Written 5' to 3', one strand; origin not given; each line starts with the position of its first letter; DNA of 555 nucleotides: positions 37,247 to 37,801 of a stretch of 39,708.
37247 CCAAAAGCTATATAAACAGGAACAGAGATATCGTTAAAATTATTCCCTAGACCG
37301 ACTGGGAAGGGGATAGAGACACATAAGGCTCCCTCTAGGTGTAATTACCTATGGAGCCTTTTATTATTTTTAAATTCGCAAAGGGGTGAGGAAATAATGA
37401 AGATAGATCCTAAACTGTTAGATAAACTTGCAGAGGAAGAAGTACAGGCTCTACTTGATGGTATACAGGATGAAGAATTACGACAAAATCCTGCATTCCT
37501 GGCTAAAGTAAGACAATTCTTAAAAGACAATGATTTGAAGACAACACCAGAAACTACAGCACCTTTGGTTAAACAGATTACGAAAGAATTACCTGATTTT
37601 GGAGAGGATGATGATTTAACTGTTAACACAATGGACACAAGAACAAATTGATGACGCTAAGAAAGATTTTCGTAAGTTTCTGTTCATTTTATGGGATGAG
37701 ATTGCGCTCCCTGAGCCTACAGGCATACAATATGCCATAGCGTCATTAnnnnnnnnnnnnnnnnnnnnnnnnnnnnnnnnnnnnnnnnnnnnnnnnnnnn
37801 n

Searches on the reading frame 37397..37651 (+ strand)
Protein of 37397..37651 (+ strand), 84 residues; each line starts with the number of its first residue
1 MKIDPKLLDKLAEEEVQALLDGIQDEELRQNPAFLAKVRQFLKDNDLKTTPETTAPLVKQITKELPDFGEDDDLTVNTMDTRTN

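Call 69: search_protein_families(library=phrogs, proteins=[window:37397-37651:+], max_evalue=0.001)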
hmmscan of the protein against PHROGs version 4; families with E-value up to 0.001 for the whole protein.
window:37397-37651:+ (84 aa): 1 family
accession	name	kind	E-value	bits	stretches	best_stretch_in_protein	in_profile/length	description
phrog_891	-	head and packaging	0.0002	22.6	1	16-66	26-75/106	terminase small subunit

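Call 82: find_encoding_contigs(protein=window:37397-37651:+, flank=6500, max_places=10)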
Protein window:37397-37651:+ (84 aa): 24 contigs read that carry it; 10 places shown.
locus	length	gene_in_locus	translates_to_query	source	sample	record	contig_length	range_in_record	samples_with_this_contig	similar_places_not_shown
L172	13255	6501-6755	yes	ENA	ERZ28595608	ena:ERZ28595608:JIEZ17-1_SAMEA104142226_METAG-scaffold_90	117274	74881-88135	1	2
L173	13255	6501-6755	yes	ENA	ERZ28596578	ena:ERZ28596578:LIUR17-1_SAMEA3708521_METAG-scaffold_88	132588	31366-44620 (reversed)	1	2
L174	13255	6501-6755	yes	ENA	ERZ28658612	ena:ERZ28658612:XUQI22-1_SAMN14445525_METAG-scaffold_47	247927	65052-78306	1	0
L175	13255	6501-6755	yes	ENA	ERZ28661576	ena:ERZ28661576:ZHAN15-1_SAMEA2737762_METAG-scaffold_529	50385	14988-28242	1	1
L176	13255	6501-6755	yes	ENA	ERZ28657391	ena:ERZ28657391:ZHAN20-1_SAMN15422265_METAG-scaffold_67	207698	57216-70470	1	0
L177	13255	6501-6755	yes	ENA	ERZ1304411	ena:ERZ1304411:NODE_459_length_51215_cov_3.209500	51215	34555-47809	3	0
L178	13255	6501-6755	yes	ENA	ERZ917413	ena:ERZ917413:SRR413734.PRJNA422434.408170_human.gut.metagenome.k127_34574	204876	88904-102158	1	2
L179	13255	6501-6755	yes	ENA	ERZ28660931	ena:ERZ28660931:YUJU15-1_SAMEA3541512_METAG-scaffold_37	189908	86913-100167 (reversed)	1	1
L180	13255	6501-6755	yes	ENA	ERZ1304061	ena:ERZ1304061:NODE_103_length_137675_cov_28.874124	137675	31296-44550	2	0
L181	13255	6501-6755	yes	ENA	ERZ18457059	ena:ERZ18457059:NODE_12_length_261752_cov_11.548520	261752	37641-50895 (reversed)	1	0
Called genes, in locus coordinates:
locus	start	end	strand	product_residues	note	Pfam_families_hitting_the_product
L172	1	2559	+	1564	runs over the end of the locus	-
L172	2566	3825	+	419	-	PF03906:Phage_T7_tail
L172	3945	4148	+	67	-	PF21825:Sequestin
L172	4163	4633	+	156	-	PF05105:Phage_holin_4_1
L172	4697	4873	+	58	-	-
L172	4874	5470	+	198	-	PF01183:Glyco_hydro_25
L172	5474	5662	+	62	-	-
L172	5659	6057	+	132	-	-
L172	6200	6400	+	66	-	-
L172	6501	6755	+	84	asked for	PF11123:DNA_Packaging_2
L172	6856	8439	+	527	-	PF22530:Terminase-T7_RNaseH-like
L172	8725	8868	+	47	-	-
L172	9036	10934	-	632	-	PF00795:CN_hydrolase, PF02540:NAD_synthase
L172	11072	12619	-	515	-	PF01943:Polysacc_synt, PF03023:MurJ, PF01554:MatE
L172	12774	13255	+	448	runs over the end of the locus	PF00070:Pyr_redox (faint), PF00106:adh_short (faint), PF01210:NAD_Gly3P_dh_N (faint), PF02254:TrkA_N, PF02737:3HCDH_N (weak), PF02080:TrkA_C, PF02254:TrkA_N, PF02080:TrkA_C, +14 more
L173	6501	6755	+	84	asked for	PF11123:DNA_Packaging_2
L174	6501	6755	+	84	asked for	PF11123:DNA_Packaging_2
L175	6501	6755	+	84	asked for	PF11123:DNA_Packaging_2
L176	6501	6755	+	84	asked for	PF11123:DNA_Packaging_2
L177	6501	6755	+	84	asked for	PF11123:DNA_Packaging_2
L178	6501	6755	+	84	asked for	PF11123:DNA_Packaging_2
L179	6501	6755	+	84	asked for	PF11123:DNA_Packaging_2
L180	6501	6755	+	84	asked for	PF11123:DNA_Packaging_2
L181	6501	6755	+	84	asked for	PF11123:DNA_Packaging_2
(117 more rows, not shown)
